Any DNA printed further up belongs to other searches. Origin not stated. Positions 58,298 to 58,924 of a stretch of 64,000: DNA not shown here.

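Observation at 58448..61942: Five-gene operon of flavin oxidoreductase, PNPOx-like protein, LarE, LarB and a cupin, with no LarC or LarA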

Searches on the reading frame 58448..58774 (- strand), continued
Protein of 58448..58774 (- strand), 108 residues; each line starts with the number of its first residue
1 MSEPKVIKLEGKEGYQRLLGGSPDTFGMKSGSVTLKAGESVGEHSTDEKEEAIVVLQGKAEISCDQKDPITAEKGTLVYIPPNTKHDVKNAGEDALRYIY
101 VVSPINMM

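Call 40: find_related_loci(query=A1, collection=metagenome_contigs, flank=10000)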
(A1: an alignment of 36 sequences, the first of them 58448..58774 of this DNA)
Query A1 (108 aa) in metagenome_contigs; peptide patterns used: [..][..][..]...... (x = any residue, [..] = any of these).
38 stretches matched a pattern; 22 encode a relative of the query (tblastn E <= 1e-3); 22 distinct loci.
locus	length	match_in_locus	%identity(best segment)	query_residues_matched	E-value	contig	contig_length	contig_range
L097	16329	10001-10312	61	3-107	1e-39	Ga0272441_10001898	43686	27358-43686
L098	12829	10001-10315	52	2-106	1e-34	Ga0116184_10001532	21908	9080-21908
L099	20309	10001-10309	48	3-105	4e-28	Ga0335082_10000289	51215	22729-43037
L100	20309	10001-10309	48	3-105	4e-28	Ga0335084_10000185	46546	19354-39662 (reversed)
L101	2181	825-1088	51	18-105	1e-27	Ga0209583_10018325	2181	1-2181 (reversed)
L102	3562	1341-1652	47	2-105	3e-27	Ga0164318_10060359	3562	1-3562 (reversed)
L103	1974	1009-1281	53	14-104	8e-26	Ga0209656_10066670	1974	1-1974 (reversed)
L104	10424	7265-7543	48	11-103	1e-24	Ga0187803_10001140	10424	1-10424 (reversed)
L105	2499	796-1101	43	3-103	1e-24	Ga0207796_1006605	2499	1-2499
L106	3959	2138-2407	48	14-103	5e-24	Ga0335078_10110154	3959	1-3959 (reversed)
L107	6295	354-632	47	11-103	1e-23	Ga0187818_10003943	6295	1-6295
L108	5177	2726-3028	43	3-103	2e-23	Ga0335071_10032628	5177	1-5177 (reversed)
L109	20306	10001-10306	43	3-103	6e-23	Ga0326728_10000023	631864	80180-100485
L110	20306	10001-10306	43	3-103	6e-23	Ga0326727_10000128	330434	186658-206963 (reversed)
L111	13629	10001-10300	44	4-103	9e-22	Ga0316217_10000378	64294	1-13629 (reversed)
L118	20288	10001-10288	35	3-103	9e-17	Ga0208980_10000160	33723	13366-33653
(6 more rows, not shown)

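Call 61: predict_structure(alignment_id=A1)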
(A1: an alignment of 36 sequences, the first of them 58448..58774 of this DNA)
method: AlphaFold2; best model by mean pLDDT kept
length: 108 residues; sequences in the alignment: 36
mean_pLDDT: 93.7   pTM: 0.85
mean pLDDT of the five models: 93.7, 93.6, 93.1, 93.0, 92.4
residues with pLDDT >= 90: 90; 70-90: 15; 50-70: 3; < 50: 0
segments of 3 or more residues with pLDDT < 50: none
pLDDT, mean of each block of 10 residues (from residue 1): 87 90 91 97 95 98 93 98 97 97 85
secondary structure, 60 per line:
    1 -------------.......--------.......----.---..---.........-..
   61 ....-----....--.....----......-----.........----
elements in order: E14-20 E29-35 E49-57 E59-64 E70-73 E76-80 E85-90 E96-104
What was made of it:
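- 58448..58774 (-): 108-aa single-domain cupin that starts 2 nt after the LarB stop codon. It occupies the operon position that LarC holds in relatives. AF2 model pLDDT 93.7 (call 61).
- On Cupin_2 (PF07883): The AF2 model is an all-beta barrel with pLDDT 93.7 (call 61).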

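Call 65: fold_search(model_id=the predicted structure, library=pdb)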
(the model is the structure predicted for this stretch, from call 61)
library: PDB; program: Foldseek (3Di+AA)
matches with E <= 10: 1961; with E <= 0.001: 509
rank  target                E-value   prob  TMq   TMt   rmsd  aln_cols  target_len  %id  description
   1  6o2d_B                1.1e-07  1.00  0.75  0.57   1.8        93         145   20  Schizosaccharomyces pombe Cnp3 Cupin Domain (released 2019-08-21)
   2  6o2d_A                1.4e-07  1.00  0.76  0.61   1.7        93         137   20  Schizosaccharomyces pombe Cnp3 Cupin Domain (released 2019-08-21)
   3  2b8m                  1.4e-07  1.00  0.77  0.76   2.6       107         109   19  Crystal structure of a rmlc-like cupin family protein with a double-stranded beta-helix fold (mj0764) from methanocaldoc (released 2005-11-01)
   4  6l2f_A                3.4e-07  1.00  0.71  0.66   6.6       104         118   23  Crystal structure of a cupin protein (tm1459, H54AH58A mutant) in copper (Cu) substituted form (released 2020-04-01)
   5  8hjx_A                5.3e-07  1.00  0.71  0.66   6.5       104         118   23  Crystal structure of a cupin protein (tm1459, H52A/H58E mutant) in copper (Cu) substituted form (released 2023-06-14)
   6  8hjz_A                5.5e-07  1.00  0.71  0.66   6.2       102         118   22  Crystal structure of a cupin protein (tm1459, H52A/H58Q mutant) in copper (Cu) substituted form (released 2023-06-14)
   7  6l2f_B                5.5e-07  1.00  0.71  0.68   6.5       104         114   23  Crystal structure of a cupin protein (tm1459, H54AH58A mutant) in copper (Cu) substituted form (released 2020-04-01)
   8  8hjz_B                5.8e-07  1.00  0.71  0.66   6.3       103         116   22  Crystal structure of a cupin protein (tm1459, H52A/H58Q mutant) in copper (Cu) substituted form (released 2023-06-14)
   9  6l2e_A                6.1e-07  1.00  0.72  0.66   6.1       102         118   22  Crystal structure of a cupin protein (tm1459, H52A mutant) in copper (Cu) substituted form (released 2020-04-01)
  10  8hjy_A                6.1e-07  1.00  0.71  0.66   6.3       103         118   23  Crystal structure of a cupin protein (tm1459, H52A/H58E/F104W mutant) in copper (Cu) substituted form (released 2023-06-14)
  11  5wse_C                6.4e-07  1.00  0.73  0.72   1.5        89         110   24  Crystal structure of a cupin protein (tm1459) in osmium (Os) substituted form I (released 2017-05-31)
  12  8hjx_B                6.8e-07  1.00  0.71  0.67   6.3       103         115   23  Crystal structure of a cupin protein (tm1459, H52A/H58E mutant) in copper (Cu) substituted form (released 2023-06-14)
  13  9jew_B                7.1e-07  1.00  0.73  0.69   6.6       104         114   23  Crystal structure of a cupin protein (tm1459, C106V mutant) in iron (Fe) substituted form (released 2025-05-07)
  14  8zyh_B                7.1e-07  1.00  0.72  0.68   6.5       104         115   22  Crystal structure of a cupin protein (tm1459, I49C-4py/H52A/H54A/C106D mutant) in copper (Cu) substituted form (released 2024-09-04)
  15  5wse_B                7.9e-07  1.00  0.70  0.66   6.3       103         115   23  Crystal structure of a cupin protein (tm1459) in osmium (Os) substituted form I (released 2017-05-31)
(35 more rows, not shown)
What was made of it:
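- On Cupin_2 (PF07883): Foldseek probability is 1.00 to many cupins (call 65).
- Closest known: Minimal single-domain metal cupins such as Thermotoga maritima TM1459. Different: 15-24% identity over the Foldseek structural alignments listed in call 65.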

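Call 76: search_protein_representatives(protein=window:58448-58774:-)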
Query: 108 residues. Proteins with E-value up to 0.001 (for the whole library): 690; up to 1e-10: 244; up to 1e-30: 0. The best 150 are listed.
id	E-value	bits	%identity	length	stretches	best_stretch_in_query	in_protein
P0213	6.3e-27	110.0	55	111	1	4-107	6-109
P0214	5.8e-26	106.9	52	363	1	3-105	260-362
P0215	3.5e-25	104.4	52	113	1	4-105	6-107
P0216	8.9e-24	99.9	51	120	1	3-106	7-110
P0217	1.0e-23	99.7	58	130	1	3-86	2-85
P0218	1.3e-23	99.3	53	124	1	14-103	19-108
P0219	1.7e-23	99.0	51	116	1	3-105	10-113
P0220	4.6e-23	97.6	47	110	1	3-107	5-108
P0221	7.6e-23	96.9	47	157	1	7-106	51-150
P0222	8.5e-23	96.7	48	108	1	3-105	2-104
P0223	1.0e-22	96.5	49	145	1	1-105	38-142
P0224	2.1e-22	95.5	46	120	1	3-106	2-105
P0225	7.2e-22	93.8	47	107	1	3-103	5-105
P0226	9.2e-22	93.4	45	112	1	2-103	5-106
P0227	9.5e-22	93.4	53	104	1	3-105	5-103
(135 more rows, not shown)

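Call 78: find_encoding_contigs(protein=P0214, flank=10000, max_places=4)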
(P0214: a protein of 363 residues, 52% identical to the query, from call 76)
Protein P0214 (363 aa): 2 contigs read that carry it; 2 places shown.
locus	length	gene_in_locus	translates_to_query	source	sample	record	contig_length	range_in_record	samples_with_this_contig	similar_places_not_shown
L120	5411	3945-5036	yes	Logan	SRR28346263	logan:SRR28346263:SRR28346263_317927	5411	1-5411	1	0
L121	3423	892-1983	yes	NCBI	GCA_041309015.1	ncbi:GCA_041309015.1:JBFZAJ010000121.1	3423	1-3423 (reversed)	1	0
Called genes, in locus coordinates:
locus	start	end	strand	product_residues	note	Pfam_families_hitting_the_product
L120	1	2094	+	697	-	?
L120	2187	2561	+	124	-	PF07238:PilZ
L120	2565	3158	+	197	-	PF13489:Methyltransf_23, PF02353:CMAS (weak), PF05175:MTS (weak), PF07021:MetW (weak), PF13847:Methyltransf_31, PF08241:Methyltransf_11, PF08242:Methyltransf_12, PF13649:Methyltransf_25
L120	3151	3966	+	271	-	-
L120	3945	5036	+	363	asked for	PF00731:AIRC, PF01050:MannoseP_isomer (weak), PF07883:Cupin_2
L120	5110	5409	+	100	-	?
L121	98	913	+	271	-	-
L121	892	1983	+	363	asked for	PF00731:AIRC, PF01050:MannoseP_isomer (weak), PF07883:Cupin_2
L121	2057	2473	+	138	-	PF01402:RHH_1, PF08753:NikR_C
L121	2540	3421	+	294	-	?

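Call 84: search_protein_families(library=pfam, proteins=[P0214, L121:98-913:+, L121:2057-2473:+, L121:2540-3421:+, L108:1457-1900:-, L108:428-1444:-, L108:2119-2670:+, L108:2690-3040:+, L098:10391-10834:+, L098:10847-11209:+], max_evalue=0.001)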
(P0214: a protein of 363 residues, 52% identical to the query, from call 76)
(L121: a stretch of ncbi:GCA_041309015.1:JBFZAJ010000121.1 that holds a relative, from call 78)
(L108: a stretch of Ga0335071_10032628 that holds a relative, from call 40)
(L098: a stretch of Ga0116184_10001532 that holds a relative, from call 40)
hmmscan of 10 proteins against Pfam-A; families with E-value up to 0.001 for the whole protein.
P0214 (363 aa): 3 families
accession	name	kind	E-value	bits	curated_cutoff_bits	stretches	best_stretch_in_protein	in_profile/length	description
PF00731.26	AIRC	-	2.4e-12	47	30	1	120-244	2-126/148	AIR carboxylase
PF07883.17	Cupin_2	-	3.9e-11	42.9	27.2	1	289-358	2-69/70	Cupin domain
PF01050.24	MannoseP_isomer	-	2.8e-06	27.9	23.6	1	290-358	33-100/116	Mannose-6-phosphate isomerase C-terminal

L121:98-913:+ (271 aa): 0 families

L121:2057-2473:+ (138 aa): 2 families
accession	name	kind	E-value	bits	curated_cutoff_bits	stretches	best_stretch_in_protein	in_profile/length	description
PF08753.17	NikR_C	-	1.9e-32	111.7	22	1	55-130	1-76/77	NikR C terminal nickel binding domain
PF01402.27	RHH_1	-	6e-08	32.8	20.5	1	6-43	1-37/39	Ribbon-helix-helix protein, copG family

L121:2540-3421:+ (294 aa): 1 family
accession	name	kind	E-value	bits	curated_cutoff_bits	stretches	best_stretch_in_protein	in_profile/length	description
PF04966.18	OprB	-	8.8e-07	29.1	22.9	1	138-264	18-152/372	Carbohydrate-selective porin, OprB family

L108:1457-1900:- (148 aa): 2 families
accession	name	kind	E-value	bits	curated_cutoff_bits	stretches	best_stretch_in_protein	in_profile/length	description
PF08753.17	NikR_C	-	1e-27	96.6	22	1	66-142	1-77/77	NikR C terminal nickel binding domain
PF01402.27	RHH_1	-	7.2e-06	26.2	20.5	1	15-53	1-37/39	Ribbon-helix-helix protein, copG family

L108:428-1444:- (338 aa): 3 families
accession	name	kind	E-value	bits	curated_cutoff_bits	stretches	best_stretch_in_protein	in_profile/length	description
PF01891.21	CbiM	-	5.3e-55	186.9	23.1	1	2-217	1-204/205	Cobalt uptake substrate-specific transmembrane region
PF13190.11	PDGLE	-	4.6e-10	39.7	27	1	230-321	4-101/102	PDGLE domain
PF12822.12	ECF_trnsprt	-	1.9e-06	28.4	30.7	1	39-209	2-166/169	ECF transporter, substrate-specific component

L108:2119-2670:+ (183 aa): 3 families
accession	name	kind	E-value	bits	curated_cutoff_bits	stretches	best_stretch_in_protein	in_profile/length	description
PF12822.12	ECF_trnsprt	-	4.9e-11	43.4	30.7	1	30-144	9-127/169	ECF transporter, substrate-specific component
PF07155.17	ECF-ribofla_trS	-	1.6e-06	28.6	26.7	1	53-169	38-159/172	ECF-type riboflavin transporter, S component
PF07694.17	5TM-5TMR_LYT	-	0.00073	19.6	24.6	1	57-142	50-136/169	5TMR of 5TMR-LYT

L108:2690-3040:+ (116 aa): 3 families
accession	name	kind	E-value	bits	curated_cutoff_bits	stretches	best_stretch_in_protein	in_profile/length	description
PF07883.17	Cupin_2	-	6.9e-12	45.3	27.2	1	43-110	3-68/70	Cupin domain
PF05726.19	Pirin_C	-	0.00073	20.3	27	0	45-110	6-66/103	Pirin C-terminal cupin domain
PF01050.24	MannoseP_isomer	-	0.00074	20.1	23.6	1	36-110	26-99/116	Mannose-6-phosphate isomerase C-terminal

L098:10391-10834:+ (147 aa): 1 family
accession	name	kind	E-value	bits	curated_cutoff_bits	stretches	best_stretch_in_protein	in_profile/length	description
PF02675.21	AdoMet_dc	-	6.4e-18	65.5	25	1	31-142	2-107/107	S-adenosylmethionine decarboxylase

L098:10847-11209:+ (120 aa): 1 family
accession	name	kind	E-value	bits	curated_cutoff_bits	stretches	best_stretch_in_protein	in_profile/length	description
PF03692.20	CxxCxxCC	-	4.4e-06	27.7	23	1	6-106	2-84/85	Putative zinc- or iron-chelating domain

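Call 85: search_protein_families(library=ncbifam, proteins=[P0214, L121:98-913:+, L098:9250-10005:+, L098:8468-9250:+, L007:9264-10004:+], max_evalue=1e-10)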
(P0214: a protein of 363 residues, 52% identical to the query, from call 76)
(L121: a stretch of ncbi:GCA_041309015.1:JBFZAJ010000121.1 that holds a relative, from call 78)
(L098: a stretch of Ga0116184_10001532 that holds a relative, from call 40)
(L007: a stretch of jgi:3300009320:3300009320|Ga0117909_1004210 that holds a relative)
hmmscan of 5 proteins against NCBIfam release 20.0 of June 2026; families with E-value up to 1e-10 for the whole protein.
P0214 (363 aa): 1 family
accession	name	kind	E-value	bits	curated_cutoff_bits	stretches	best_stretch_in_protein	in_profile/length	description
NF033503.1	LarB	equivalog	6.2e-82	274.3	175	1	40-246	1-208/209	nickel pincer cofactor biosynthesis protein LarB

L121:98-913:+ (271 aa): 1 family
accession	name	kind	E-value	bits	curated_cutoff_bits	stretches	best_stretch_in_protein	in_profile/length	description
TIGR00268.2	TIGR00268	equivalog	3e-88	295.5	150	1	7-261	2-259/259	ATP-dependent sacrificial sulfur transferase LarE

L098:9250-10005:+ (251 aa): 1 family
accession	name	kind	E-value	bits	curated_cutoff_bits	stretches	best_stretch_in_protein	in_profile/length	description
NF033503.1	LarB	equivalog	4.5e-86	287.8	175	1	40-246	1-208/209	nickel pincer cofactor biosynthesis protein LarB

L098:8468-9250:+ (260 aa): 1 family
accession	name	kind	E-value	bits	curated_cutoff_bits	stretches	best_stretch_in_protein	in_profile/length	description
TIGR00268.2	TIGR00268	equivalog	3.7e-90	301.7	150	1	3-257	2-259/259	ATP-dependent sacrificial sulfur transferase LarE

L007:9264-10004:+ (246 aa): 1 family
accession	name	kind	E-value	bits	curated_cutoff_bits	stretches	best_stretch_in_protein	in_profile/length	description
NF033503.1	LarB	equivalog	3.7e-85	284.9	175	1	40-245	1-208/209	nickel pincer cofactor biosynthesis protein LarB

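Call 87: find_encoding_contigs(protein=P0215, flank=10000, max_places=3)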
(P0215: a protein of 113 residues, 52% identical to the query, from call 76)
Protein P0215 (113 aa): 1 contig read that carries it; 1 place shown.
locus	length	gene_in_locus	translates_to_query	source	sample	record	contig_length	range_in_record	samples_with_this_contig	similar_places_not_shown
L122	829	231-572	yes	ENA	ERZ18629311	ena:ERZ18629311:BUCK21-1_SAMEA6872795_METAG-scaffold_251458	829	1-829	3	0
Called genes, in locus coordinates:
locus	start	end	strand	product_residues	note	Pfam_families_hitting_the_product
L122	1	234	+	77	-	?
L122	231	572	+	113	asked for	PF07883:Cupin_2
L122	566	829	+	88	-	?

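Call 88: find_encoding_contigs(protein=P0213, flank=10000, max_places=3)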
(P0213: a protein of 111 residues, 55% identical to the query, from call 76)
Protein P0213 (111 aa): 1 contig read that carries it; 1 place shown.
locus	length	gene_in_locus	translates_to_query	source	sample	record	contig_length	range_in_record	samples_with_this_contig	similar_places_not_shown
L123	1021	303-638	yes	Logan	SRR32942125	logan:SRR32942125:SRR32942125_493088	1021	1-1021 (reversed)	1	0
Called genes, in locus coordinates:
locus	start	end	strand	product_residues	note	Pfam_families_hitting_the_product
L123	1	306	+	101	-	?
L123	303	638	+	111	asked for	PF07883:Cupin_2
